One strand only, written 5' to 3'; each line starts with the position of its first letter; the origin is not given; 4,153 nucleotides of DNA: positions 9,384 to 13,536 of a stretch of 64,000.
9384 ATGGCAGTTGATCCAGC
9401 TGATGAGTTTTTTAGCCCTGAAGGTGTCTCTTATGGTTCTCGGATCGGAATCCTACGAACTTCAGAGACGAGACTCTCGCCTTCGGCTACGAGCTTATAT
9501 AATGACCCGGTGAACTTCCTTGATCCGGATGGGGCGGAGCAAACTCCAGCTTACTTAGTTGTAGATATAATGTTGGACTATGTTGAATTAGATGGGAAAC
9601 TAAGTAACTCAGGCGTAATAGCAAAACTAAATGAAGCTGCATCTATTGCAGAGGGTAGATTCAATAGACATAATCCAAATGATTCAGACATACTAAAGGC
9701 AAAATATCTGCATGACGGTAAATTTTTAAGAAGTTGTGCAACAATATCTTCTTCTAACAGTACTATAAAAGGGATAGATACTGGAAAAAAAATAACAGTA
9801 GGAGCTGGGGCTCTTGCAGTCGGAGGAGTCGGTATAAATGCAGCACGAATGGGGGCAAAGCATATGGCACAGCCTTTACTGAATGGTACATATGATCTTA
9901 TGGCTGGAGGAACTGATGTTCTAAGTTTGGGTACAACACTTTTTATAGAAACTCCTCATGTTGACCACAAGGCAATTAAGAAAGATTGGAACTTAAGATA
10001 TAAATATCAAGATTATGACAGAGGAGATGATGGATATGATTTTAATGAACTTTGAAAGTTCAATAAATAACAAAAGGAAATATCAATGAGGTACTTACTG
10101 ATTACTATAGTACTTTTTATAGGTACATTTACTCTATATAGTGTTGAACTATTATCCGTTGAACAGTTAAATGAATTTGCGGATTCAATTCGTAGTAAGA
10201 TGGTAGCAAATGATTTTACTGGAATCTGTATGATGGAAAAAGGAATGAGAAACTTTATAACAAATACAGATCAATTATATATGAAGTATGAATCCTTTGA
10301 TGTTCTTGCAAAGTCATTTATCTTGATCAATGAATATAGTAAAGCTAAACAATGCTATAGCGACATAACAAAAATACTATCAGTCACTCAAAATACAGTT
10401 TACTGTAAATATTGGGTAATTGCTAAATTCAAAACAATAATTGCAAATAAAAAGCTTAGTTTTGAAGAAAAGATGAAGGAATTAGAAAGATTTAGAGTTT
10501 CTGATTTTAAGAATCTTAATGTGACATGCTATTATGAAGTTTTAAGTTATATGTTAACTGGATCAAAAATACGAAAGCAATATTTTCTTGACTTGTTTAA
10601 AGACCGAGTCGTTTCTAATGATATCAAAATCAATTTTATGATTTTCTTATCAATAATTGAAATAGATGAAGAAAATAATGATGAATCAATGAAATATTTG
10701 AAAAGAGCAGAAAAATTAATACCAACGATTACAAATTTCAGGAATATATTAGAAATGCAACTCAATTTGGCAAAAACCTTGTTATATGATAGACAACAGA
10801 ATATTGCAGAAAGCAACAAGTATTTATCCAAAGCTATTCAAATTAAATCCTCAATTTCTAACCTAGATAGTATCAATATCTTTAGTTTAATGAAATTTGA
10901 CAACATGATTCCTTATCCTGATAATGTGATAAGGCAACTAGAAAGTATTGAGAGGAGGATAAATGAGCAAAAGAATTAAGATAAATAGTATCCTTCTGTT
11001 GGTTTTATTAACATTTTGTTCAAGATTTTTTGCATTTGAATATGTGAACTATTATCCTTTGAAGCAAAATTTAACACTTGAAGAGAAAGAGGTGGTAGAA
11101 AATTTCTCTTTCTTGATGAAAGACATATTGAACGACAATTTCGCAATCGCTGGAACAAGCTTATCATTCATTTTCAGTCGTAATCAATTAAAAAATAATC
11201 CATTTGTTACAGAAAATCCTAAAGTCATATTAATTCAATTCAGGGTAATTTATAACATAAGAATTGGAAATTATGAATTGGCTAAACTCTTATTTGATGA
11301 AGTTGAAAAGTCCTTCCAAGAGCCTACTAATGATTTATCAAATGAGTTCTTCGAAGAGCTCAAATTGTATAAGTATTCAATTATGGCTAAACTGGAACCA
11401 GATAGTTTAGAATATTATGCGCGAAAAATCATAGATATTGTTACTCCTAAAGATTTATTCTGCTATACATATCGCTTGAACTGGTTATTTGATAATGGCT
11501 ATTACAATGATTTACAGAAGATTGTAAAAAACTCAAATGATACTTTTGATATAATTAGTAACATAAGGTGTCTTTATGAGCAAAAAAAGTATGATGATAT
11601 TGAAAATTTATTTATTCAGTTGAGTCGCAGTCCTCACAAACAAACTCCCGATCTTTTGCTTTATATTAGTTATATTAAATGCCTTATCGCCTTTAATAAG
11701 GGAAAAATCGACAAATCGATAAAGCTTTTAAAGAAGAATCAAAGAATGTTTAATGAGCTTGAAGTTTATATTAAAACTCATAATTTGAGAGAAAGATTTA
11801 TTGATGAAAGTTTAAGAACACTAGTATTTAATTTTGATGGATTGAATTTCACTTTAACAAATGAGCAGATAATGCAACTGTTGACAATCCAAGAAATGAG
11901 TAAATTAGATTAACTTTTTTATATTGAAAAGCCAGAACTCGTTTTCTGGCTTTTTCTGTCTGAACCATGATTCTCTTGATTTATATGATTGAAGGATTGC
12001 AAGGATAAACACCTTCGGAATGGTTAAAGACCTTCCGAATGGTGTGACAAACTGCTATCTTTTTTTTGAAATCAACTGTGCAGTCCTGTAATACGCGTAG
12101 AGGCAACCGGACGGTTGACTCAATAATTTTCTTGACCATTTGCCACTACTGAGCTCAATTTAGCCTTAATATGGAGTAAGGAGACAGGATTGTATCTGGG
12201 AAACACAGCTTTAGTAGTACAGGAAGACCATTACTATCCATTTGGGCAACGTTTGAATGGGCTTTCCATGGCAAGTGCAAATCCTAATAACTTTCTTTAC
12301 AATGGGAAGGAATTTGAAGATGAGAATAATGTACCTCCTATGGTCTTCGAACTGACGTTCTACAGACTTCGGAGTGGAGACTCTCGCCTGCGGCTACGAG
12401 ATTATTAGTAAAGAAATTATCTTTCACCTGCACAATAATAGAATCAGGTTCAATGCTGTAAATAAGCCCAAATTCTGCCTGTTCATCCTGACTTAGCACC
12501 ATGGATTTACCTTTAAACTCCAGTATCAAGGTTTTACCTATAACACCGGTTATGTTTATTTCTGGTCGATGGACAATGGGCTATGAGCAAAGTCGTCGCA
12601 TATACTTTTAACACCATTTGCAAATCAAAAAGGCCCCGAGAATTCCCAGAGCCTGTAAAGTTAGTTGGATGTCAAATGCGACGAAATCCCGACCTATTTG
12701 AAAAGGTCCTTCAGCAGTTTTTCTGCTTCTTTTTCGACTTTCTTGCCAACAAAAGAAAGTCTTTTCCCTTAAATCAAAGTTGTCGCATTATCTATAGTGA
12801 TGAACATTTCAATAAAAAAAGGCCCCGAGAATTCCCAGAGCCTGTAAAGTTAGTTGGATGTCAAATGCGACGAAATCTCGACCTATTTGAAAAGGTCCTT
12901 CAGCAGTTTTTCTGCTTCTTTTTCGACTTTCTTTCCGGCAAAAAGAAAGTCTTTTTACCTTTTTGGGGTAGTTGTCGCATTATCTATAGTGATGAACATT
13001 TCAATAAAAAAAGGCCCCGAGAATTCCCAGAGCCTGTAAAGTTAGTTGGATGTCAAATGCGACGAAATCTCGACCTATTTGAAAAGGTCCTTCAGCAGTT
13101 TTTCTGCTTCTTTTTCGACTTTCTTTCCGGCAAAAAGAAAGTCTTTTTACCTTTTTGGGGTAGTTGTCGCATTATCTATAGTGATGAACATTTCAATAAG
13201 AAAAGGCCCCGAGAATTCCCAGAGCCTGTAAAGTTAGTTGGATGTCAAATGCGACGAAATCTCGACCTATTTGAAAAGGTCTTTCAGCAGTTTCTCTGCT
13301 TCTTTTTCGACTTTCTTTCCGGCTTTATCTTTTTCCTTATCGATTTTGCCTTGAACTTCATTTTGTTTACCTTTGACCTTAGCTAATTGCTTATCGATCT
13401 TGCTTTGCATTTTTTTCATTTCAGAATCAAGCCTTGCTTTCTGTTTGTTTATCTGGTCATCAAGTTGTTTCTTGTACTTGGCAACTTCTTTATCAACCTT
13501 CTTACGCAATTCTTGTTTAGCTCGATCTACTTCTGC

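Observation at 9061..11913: Stand-alone RHS-type toxin tip cassette with its own SD/TTG start, a glycine-zipper tip and two coupled secreted helical-repeat genes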

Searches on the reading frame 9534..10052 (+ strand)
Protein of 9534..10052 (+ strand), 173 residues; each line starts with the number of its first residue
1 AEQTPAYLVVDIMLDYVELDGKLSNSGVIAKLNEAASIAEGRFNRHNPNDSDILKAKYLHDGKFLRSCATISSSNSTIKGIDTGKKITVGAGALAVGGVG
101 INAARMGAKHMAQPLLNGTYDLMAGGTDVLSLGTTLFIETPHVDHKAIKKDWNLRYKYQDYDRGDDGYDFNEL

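Call 42: search_protein_representatives(protein=window:9534-10052:+)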
Query: 173 residues. Proteins with E-value up to 0.001 (for the whole library): 2; up to 1e-10: 2; up to 1e-30: 1. The best 2 are listed.
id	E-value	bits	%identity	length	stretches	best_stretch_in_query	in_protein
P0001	4.9e-110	381.1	100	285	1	1-173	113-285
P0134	1.1e-12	64.3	43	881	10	73-109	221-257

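Call 71: search_solved_structures(query=window:9534-10052:+, max_evalue=10)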
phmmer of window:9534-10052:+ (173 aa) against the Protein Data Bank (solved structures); distinct sequences matched with E-value up to 10: 3.
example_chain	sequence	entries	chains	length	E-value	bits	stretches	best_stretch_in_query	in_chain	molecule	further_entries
1qve_A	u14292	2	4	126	0.25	14.4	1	69-148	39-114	Fimbrial protein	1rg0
1hpw_A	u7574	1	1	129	0.25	14.4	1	69-148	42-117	FIMBRIAL PROTEIN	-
9ynu_H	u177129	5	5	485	0.75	12.8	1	90-132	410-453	Putative transcriptional coactivator HFI1 protein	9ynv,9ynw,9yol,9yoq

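Call 80: predict_structure(protein=window:9534-10052:+)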
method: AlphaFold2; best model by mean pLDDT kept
length: 173 residues; sequences in the alignment: 1
mean_pLDDT: 33.6   pTM: 0.29
mean pLDDT of the five models: 33.6, 32.6, 26.3, 25.9, 25.5
residues with pLDDT >= 90: 0; 70-90: 0; 50-70: 4; < 50: 169
segments of 3 or more residues with pLDDT < 50: 1-33, 40-173
pLDDT, mean of each block of 10 residues (from residue 1): 35 33 39 49 44 39 34 30 27 27 28 26 26 34 36 31 34 27
secondary structure, 60 per line:
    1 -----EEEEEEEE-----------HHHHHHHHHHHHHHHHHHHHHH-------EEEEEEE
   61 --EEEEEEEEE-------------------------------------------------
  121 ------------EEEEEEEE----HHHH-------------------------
elements in order: E6-13 H25-46 E54-60 E63-71 E133-140 H145-148

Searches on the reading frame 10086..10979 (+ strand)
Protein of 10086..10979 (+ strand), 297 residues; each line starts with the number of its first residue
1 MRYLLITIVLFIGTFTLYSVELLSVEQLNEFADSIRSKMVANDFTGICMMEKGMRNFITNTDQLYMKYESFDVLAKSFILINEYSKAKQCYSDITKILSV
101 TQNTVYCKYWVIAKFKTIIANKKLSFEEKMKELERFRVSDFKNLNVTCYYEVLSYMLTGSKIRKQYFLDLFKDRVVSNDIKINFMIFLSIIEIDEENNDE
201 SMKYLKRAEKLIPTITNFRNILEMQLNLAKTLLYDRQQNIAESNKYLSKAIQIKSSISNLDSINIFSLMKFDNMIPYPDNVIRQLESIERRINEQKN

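Call 3: search_protein_families(library=pfam, proteins=[window:10086-10979:+], max_evalue=1)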
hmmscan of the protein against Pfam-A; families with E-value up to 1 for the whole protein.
window:10086-10979:+ (297 aa): 2 families
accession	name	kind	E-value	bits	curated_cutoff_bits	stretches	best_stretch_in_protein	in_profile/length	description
PF07719.23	TPR_2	-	0.0018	18.7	27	0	233-253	10-30/34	Tetratricopeptide repeat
PF13181.12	TPR_8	-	0.0025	18.3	25.7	0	191-213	10-32/34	Tetratricopeptide repeat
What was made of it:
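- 10086..10979 (+): orf297: an exported or anchored all-helical protein, candidate immunity gene 1. TPR hits are below threshold (call 3).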

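Call 12: find_encoding_contigs(protein=window:10086-10979:+, flank=10000, max_places=3)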
Protein window:10086-10979:+ (297 aa): no gene with exactly this product is on record in the collection.

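Call 38: list_cluster_members(proteins=[window:10086-10979:+, window:10963-11913:+, P0001, P0002, window:8101-8949:+])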
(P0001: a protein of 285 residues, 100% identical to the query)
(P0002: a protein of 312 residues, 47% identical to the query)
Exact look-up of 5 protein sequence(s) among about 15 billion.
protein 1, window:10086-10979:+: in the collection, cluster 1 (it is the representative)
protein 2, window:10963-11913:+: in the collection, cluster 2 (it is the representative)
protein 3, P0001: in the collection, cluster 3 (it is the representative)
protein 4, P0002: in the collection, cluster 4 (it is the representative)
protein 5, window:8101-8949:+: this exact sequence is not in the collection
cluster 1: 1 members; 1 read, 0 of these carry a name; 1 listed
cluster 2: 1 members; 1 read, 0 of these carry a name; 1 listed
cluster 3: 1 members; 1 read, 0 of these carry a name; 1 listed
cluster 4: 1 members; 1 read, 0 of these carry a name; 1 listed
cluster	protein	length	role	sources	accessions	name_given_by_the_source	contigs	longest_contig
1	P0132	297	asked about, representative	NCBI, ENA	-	-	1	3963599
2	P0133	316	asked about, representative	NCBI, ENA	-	-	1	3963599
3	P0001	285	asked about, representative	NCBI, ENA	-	-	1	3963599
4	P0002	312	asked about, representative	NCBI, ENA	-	-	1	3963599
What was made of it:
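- On Orphan rhs-CT/immunity module (polymorphic toxin cassette): The window's tip and its partners have no homologs to test (calls 38, 42).
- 10086..10979 (+): It is a singleton cluster (call 38).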

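Call 44: search_protein_families(library=ncbifam, proteins=[window:10086-10979:+], max_evalue=0.1)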
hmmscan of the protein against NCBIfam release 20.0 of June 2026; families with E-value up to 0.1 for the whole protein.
window:10086-10979:+ (297 aa): 2 families
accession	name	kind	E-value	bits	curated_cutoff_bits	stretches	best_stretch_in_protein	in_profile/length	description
TIGR02043.1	ZntR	equivalog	0.0017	18.5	167.95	1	53-148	25-114/131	Zn(2+)-responsive transcriptional regulator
NF007069.0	PRK09514.1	equivalog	0.0026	17.7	143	1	59-148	31-114/141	Zn(2+)-responsive transcriptional regulator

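Call 49: predict_structure(protein=window:10086-10979:+)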
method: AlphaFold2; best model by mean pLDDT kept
length: 297 residues; sequences in the alignment: 1
mean_pLDDT: 46.0   pTM: 0.31
mean pLDDT of the five models: 46.0, 39.3, 37.8, 34.9, 29.9
residues with pLDDT >= 90: 0; 70-90: 0; 50-70: 103; < 50: 194
segments of 3 or more residues with pLDDT < 50: 1-84, 93-106, 137-148, 156-198, 207-217, 268-278, 295-297
pLDDT, mean of each block of 10 residues (from residue 1): 33 32 39 39 37 37 34 42 48 46 48 55 53 50 47 48 46 41 42 43 49 47 55 52 58 57 51 45 56 50
secondary structure, 60 per line:
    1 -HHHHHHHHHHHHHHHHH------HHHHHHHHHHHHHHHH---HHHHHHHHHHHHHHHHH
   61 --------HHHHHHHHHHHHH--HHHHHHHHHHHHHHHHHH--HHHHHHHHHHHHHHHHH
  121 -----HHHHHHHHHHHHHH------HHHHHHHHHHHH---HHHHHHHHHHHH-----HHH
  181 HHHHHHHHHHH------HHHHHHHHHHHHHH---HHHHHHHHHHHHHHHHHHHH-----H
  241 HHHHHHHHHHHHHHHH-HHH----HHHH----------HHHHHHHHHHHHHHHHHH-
elements in order: H2-18 H25-40 H44-60 H69-81 H84-101 H104-120 H126-139 H146-157 H161-172 H178-191 H198-211 H215-234 H240-256 H265-268 H279-296
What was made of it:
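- Tried and rejected: Single-sequence AlphaFold2 models of orf297 (pLDDT 46) and of the tip (pLDDT 33.6) were too poor for fold search (calls 49, 80).
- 10086..10979 (+): DSSP on a low-confidence AlphaFold2 model is all-helix (call 49).
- On TPR repeat proteins (orf297): The AlphaFold2 model is all-helical but has pLDDT 46 (call 49).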

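Call 72: search_solved_structures(query=window:10086-10976:+, max_evalue=10)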
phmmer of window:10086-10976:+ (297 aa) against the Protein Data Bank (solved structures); distinct sequences matched with E-value up to 10: 0.

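Call 84: find_related_loci(query=window:10086-10976:+, collection=viral_contigs, flank=3000)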
Query window:10086-10976:+ (297 aa) in viral_contigs; peptide patterns used: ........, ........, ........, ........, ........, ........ (x = any residue, [..] = any of these).
No stretch of DNA in the collection matches any of the patterns.

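Call 88: search_protein_families(library=padloc, proteins=[window:10086-10979:+], max_evalue=0.01)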
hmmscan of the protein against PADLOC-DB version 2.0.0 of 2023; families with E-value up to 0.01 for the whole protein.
window:10086-10979:+ (297 aa): 0 families

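Call 89: search_protein_families(library=phrogs, proteins=[window:10086-10979:+], max_evalue=0.01)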
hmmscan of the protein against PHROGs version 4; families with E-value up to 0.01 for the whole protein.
window:10086-10979:+ (297 aa): 0 families

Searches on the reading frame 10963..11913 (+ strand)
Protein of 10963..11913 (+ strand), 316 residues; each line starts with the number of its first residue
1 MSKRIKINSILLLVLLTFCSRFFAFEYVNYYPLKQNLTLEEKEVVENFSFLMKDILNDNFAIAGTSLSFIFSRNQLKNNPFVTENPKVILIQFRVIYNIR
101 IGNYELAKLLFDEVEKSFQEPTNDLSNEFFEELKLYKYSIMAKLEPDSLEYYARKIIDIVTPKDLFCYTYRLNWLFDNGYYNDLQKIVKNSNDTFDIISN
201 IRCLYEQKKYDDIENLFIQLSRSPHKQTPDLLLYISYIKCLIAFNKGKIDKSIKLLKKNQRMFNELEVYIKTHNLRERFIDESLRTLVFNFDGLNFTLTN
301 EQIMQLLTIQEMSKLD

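Call 3: search_protein_families(library=pfam, proteins=[window:10963-11913:+], max_evalue=1)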
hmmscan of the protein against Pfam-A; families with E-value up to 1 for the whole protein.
window:10963-11913:+ (316 aa): 0 families

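Call 44: search_protein_families(library=ncbifam, proteins=[window:10963-11913:+], max_evalue=0.1)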
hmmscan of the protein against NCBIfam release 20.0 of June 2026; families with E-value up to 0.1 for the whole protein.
window:10963-11913:+ (316 aa): 1 family
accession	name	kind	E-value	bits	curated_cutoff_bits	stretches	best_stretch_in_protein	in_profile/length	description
NF053681.1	divisome_ZapJ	equivalog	0.031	14.1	100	1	193-219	24-50/199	divisome accessory protein ZapJ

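Call 73: search_solved_structures(query=window:10963-11910:+, max_evalue=10)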
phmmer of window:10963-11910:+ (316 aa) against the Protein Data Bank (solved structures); distinct sequences matched with E-value up to 10: 1.
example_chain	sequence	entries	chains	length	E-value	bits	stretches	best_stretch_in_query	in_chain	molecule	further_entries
1dc1_A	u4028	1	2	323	0.34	13.7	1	226-300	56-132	BSOBI RESTRICTION ENDONUCLEASE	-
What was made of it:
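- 10963..11913 (+): orf316: an exported or anchored protein, candidate immunity gene 2. It overlaps orf297 by 17 nt. No family or PDB match (calls 3, 44, 73).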

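Call 85: find_related_loci(query=window:10963-11910:+, collection=viral_contigs, flank=3000)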
Query window:10963-11910:+ (316 aa) in viral_contigs; peptide patterns used: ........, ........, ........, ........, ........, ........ (x = any residue, [..] = any of these).
34 stretches matched a pattern, but none encodes a relative of the query by tblastn (E <= 1e-3).
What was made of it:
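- Tried and rejected: Viral scans for orf297 and orf316 relatives also gave none (calls 84, 85).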

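Call 88: search_protein_families(library=padloc, proteins=[window:10963-11913:+], max_evalue=0.01)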
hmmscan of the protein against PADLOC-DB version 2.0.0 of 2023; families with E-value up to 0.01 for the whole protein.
window:10963-11913:+ (316 aa): 0 families

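Call 89: search_protein_families(library=phrogs, proteins=[window:10963-11913:+], max_evalue=0.01)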
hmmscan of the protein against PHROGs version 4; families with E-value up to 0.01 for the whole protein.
window:10963-11913:+ (316 aa): 0 families

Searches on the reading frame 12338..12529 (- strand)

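Call 52: search_protein_families(library=pfam, proteins=[window:12338-12529:-], max_evalue=0.001)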
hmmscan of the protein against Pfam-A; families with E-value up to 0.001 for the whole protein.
window:12338-12529:- (63 aa): 0 families

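Call 88: search_protein_families(library=padloc, proteins=[window:12338-12529:-], max_evalue=0.01)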
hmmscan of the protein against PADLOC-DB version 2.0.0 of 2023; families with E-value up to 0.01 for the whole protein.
window:12338-12529:- (63 aa): 0 families

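Call 89: search_protein_families(library=phrogs, proteins=[window:12338-12529:-], max_evalue=0.01)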
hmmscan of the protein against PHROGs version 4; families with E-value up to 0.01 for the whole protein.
window:12338-12529:- (63 aa): 1 family
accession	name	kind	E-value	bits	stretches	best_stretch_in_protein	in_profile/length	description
phrog_31164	-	unknown function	0.0021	19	1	9-60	26-76/82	-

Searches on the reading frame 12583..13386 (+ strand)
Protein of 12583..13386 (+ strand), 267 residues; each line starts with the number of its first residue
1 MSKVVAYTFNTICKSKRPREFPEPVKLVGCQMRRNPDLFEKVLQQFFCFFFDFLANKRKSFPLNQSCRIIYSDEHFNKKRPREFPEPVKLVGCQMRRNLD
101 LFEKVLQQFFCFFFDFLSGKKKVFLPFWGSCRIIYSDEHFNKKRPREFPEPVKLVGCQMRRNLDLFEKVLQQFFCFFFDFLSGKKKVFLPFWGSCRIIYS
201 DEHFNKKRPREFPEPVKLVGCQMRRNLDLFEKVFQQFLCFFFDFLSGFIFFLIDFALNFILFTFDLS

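Call 3: search_protein_families(library=pfam, proteins=[window:12583-13386:+], max_evalue=1)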
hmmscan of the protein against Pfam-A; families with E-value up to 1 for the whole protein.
window:12583-13386:+ (267 aa): 8 families
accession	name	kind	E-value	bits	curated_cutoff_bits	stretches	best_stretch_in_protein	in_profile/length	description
PF11713.13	Peptidase_C80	-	0.00042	21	23.8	0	8-35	85-112/154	Peptidase C80 family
PF07120.17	DUF1376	-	0.0018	19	30.1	0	25-58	47-80/86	Protein of unknown function (DUF1376)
PF16650.10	SPEG_u2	-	0.0024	18.5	33.1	0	134-151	13-29/57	Unstructured region on SPEG complex protein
PF24200.1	DUF7425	-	0.026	15.2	27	0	134-172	12-50/95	Domain of unknown function (DUF7425)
PF15466.11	DUF4635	-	0.056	13.4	27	0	77-106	73-102/134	Domain of unknown function (DUF4635)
PF18992.5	DUF5725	-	0.11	12.6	26.7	0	116-138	16-38/158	Family of unknown function (DUF5725)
PF11103.14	DUF2887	-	0.16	12.4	24.1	0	22-51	56-85/200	Protein of unknown function (DUF2887)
PF06474.18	LPAM_MltD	-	0.42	11.3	24.8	0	26-31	28-33/34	MltD lipid attachment motif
